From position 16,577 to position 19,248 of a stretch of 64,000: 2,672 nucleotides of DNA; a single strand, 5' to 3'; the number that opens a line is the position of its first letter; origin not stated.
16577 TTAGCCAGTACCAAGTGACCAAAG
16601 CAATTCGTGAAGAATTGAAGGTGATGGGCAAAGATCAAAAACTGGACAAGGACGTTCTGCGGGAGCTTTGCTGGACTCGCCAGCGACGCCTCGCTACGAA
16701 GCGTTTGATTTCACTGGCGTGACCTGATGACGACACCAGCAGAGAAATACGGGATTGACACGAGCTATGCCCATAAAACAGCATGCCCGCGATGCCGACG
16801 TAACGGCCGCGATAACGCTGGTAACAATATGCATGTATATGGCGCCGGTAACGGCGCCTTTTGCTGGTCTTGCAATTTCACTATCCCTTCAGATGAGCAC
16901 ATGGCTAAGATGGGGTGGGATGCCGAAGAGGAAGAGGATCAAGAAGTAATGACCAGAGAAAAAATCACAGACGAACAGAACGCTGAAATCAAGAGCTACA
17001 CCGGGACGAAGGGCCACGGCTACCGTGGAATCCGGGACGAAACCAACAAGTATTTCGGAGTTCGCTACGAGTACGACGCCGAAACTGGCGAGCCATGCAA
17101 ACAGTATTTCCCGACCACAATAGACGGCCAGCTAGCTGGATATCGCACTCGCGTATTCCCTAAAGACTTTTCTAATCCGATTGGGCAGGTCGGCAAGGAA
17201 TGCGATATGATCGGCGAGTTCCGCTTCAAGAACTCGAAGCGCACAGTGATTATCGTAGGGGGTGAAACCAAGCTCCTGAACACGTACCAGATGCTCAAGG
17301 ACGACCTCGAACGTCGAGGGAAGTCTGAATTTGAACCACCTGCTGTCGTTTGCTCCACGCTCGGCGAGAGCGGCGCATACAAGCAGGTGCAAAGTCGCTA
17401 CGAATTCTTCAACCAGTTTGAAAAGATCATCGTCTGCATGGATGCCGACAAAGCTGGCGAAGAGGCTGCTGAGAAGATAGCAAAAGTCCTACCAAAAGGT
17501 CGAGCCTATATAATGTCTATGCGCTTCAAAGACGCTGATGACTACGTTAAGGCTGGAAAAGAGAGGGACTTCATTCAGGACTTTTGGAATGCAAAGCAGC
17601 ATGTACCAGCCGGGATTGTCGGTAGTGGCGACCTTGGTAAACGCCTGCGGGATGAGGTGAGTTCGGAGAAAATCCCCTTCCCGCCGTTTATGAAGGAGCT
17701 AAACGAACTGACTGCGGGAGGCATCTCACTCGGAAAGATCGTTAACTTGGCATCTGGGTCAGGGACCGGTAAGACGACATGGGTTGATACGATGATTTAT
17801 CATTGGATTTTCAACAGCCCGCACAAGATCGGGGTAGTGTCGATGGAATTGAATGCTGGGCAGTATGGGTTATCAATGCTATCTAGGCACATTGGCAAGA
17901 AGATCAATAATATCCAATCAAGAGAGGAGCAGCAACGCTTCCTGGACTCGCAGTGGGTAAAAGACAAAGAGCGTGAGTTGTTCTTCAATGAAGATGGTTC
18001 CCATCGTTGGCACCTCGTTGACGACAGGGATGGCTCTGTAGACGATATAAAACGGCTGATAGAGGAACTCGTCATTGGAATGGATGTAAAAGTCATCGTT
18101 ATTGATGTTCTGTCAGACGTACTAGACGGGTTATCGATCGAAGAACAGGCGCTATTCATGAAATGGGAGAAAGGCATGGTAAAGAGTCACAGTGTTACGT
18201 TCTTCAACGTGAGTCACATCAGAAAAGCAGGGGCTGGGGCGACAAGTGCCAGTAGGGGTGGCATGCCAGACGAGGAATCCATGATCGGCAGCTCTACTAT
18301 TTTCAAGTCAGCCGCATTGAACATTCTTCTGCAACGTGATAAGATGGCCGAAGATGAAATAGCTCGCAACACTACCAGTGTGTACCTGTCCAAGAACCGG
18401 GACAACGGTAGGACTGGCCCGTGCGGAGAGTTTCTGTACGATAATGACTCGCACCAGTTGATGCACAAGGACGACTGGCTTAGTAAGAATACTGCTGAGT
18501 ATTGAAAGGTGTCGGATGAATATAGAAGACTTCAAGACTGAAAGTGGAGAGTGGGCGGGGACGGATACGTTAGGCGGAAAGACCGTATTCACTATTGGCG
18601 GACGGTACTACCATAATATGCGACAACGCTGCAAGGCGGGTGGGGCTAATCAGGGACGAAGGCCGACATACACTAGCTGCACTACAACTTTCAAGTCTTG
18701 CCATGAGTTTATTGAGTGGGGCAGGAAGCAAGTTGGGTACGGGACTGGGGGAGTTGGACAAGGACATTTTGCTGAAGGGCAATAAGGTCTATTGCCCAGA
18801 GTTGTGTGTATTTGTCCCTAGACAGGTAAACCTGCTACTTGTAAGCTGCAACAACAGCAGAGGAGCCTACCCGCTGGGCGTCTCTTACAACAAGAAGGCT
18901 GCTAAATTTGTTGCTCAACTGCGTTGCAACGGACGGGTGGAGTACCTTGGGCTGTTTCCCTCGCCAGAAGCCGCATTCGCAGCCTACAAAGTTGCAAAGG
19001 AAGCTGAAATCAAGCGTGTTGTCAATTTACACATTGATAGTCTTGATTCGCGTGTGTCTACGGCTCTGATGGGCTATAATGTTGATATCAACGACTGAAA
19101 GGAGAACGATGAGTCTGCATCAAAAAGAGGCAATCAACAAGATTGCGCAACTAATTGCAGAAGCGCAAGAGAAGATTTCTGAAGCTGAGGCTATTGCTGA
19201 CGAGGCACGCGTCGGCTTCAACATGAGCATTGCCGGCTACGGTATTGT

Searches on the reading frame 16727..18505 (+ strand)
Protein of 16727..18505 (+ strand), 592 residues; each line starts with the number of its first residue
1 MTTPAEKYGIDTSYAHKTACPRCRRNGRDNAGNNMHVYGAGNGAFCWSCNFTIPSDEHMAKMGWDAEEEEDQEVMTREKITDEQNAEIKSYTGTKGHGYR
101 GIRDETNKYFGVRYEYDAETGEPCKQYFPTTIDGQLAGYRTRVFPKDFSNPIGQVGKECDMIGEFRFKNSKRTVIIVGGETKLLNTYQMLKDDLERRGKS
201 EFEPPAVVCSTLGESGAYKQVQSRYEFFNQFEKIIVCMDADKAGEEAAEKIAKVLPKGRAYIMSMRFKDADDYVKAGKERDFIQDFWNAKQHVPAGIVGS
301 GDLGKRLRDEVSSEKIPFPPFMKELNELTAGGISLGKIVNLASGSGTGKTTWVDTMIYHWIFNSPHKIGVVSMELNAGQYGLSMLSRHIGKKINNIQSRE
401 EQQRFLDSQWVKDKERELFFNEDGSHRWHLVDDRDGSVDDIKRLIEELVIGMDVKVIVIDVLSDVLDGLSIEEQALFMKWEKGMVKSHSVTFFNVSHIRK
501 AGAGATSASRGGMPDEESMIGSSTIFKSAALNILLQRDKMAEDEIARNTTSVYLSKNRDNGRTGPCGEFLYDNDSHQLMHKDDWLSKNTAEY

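Call 15: search_dna_similar(query=window:16727-18505:+, collection=phages, mode=protein, max_rows=25)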
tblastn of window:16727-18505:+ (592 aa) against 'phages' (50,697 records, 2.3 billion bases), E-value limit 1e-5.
Records with a match: 2825; places in all: 2828; records where one place covers at least 80% of the query: 1297.
Best place of each record, by identity: <60% 2825.
By first word of the organism name: Escherichia 654; Klebsiella 472; Pseudomonas 413; Salmonella 196; Rheinheimera 115; Vibrio 106; Yersinia 91; Erwinia 56; Shigella 45; Pectobacterium 43; and 78 more.
By host as written in the record: - 382; Escherichia coli 233; Klebsiella pneumoniae 232; Rheinheimera sp. BAL341 115; Pseudomonas aeruginosa 77; Escherichia coli K-12 MG1655 38; Yersinia pestis 38; Klebsiella pneumoniae 135080 32; and 677 more.
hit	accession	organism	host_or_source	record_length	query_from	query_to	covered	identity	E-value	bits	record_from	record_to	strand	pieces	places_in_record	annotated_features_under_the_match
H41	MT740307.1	Pseudomonas phage phiK7A1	Pseudomonas syringae pv. actinidiae K7A1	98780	6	590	99%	49.6%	4e-161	516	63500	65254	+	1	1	putative DNA primase/helicase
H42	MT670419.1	Pseudomonas phage phiPsa315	Pseudomonas syringae pv. actinidiae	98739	5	590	99%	48.8%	2e-160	513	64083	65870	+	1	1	hypothetical protein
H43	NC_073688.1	Pseudomonas phage phiPsa315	Pseudomonas syringae pv. actinidiae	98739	5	590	99%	48.8%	2e-160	513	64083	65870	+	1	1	hypothetical protein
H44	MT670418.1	Pseudomonas phage phiPsa300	Pseudomonas syringae pv. actinidiae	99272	5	590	99%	48.7%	6e-160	512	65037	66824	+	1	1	primase/helicase protein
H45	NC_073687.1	Pseudomonas phage phiPsa300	Pseudomonas syringae pv. actinidiae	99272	5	590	99%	48.7%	6e-160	512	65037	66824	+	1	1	primase/helicase protein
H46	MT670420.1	Pseudomonas phage phiPsa347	Pseudomonas syringae pv. actinidiae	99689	5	590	99%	48.7%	6e-160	512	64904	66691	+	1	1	hypothetical protein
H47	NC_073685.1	Pseudomonas phage phiPsa347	Pseudomonas syringae pv. actinidiae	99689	5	590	99%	48.7%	6e-160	512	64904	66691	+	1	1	hypothetical protein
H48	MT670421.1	Pseudomonas phage phiPsa381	Pseudomonas syringae pv. actinidiae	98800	5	590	99%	48.7%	7e-160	512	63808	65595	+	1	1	hypothetical protein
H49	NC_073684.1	Pseudomonas phage phiPsa381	Pseudomonas syringae pv. actinidiae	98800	5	590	99%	48.7%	7e-160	512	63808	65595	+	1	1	hypothetical protein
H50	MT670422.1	Pseudomonas phage phiPsa397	Pseudomonas syringae pv. actinidiae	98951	5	590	99%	48.7%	7e-160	512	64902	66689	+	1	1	primase/helicase protein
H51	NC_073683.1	Pseudomonas phage phiPsa397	Pseudomonas syringae pv. actinidiae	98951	5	590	99%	48.7%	7e-160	512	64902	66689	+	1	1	primase/helicase protein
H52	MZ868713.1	Pseudomonas phage psageK4e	Pseudomonas syringae pv. actinidiae K7#8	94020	5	590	99%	48.7%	2e-159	511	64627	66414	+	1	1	hypothetical protein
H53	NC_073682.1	Pseudomonas phage psageK4e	Pseudomonas syringae pv. actinidiae K7#8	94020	5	590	99%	48.7%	2e-159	511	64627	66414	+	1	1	hypothetical protein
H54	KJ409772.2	Pseudomonas phage phiPsa374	Pseudomonas syringae pv. actinidiae ...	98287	5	590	99%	48.7%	2e-159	511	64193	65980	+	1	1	hypothetical protein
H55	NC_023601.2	Pseudomonas phage phiPsa374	Pseudomonas syringae pv. actinidiae ...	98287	5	590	99%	48.7%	2e-159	511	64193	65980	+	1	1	DNA primase/helicase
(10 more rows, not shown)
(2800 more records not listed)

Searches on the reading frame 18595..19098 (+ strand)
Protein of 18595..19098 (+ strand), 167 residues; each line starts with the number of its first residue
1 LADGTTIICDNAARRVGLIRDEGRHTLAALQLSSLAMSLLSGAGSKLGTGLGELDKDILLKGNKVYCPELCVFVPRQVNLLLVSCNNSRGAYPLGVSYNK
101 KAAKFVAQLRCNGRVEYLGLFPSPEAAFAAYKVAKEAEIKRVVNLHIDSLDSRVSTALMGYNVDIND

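Call 38: search_protein_families(library=phrogs, proteins=[window:18595-19098:+], max_evalue=0.00001)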
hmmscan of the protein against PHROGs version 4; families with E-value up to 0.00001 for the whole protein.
window:18595-19098:+ (167 aa): 5 families
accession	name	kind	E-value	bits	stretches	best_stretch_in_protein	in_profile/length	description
phrog_953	-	DNA, RNA and nucleotide metabolism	1.2e-40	141.1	1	53-166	275-389/420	HNH endonuclease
phrog_374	-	DNA, RNA and nucleotide metabolism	3.4e-18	66.8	1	53-166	325-436/617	HNH endonuclease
phrog_30929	-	unknown function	7.4e-14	52.5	1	54-143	96-184/413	-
phrog_99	-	DNA, RNA and nucleotide metabolism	1.2e-08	36.1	1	84-136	208-257/383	HNH endonuclease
phrog_2081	-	DNA, RNA and nucleotide metabolism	2.2e-07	31.4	1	53-88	165-201/433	HNH endonuclease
